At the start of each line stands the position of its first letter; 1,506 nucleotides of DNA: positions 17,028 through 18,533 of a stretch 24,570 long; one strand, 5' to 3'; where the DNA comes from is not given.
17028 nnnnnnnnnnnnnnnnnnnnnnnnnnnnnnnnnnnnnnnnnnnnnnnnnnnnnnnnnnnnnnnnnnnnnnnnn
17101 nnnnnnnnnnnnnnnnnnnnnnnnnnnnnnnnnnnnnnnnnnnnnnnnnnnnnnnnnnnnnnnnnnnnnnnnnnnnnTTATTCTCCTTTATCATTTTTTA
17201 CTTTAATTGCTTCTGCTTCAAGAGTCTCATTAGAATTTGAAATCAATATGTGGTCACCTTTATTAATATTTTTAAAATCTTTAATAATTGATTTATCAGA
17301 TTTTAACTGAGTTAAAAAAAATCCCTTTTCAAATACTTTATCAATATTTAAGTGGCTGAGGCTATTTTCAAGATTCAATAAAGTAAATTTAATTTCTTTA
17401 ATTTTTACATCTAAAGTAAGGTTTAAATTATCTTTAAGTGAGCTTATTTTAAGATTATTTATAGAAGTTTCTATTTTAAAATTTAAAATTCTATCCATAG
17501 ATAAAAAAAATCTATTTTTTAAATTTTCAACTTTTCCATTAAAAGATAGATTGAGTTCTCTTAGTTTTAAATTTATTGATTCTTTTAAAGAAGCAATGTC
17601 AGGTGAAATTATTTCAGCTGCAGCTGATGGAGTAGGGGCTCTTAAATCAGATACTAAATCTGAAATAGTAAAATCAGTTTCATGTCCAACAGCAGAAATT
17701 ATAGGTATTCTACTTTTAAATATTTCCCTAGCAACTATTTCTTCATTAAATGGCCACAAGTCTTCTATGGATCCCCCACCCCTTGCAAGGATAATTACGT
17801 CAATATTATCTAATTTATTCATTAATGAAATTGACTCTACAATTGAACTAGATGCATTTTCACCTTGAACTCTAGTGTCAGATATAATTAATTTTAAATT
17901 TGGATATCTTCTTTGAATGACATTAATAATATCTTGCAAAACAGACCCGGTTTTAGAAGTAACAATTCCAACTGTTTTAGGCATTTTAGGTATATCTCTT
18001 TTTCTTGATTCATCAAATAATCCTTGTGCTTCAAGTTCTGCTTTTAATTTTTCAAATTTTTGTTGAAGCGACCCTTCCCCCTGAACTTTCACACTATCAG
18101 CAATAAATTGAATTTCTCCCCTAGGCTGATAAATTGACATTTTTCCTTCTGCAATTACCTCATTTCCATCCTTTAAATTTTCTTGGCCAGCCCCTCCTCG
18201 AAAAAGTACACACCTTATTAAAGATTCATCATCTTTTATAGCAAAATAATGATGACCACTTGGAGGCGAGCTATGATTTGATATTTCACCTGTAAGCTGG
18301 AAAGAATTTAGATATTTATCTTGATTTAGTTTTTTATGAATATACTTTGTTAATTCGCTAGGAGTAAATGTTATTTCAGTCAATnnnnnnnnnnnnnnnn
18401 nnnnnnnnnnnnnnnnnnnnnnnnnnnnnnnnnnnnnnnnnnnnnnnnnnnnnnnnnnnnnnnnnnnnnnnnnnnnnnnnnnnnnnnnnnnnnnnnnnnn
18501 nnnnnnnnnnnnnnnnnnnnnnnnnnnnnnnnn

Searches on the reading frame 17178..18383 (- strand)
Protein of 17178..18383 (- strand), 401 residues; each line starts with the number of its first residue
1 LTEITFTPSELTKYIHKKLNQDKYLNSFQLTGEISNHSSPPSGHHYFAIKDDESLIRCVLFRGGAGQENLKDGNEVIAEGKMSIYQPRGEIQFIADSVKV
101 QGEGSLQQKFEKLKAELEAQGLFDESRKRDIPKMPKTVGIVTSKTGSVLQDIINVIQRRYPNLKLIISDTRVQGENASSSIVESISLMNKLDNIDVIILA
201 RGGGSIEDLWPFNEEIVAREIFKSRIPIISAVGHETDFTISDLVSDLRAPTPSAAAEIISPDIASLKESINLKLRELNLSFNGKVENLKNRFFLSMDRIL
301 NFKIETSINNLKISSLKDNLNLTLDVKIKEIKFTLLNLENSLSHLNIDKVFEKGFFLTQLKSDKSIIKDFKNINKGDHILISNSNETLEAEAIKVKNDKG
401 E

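Call 31: search_protein_families(library=pfam, proteins=[window:17178-18383:-])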
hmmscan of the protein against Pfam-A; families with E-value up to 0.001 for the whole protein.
window:17178-18383:- (401 aa): 3 families
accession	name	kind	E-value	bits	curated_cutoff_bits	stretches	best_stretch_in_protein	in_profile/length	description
PF02601.20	Exonuc_VII_L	-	1.2e-79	268.5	35.9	2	122-331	1-210/315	Exonuclease VII, large subunit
PF13742.12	tRNA_anti_2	-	7.6e-22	77.8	27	1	9-98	4-94/95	OB-fold nucleic acid binding domain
PF01336.31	tRNA_anti-codon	-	9.4e-08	32.3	27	1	30-100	3-74/75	OB-fold nucleic acid binding domain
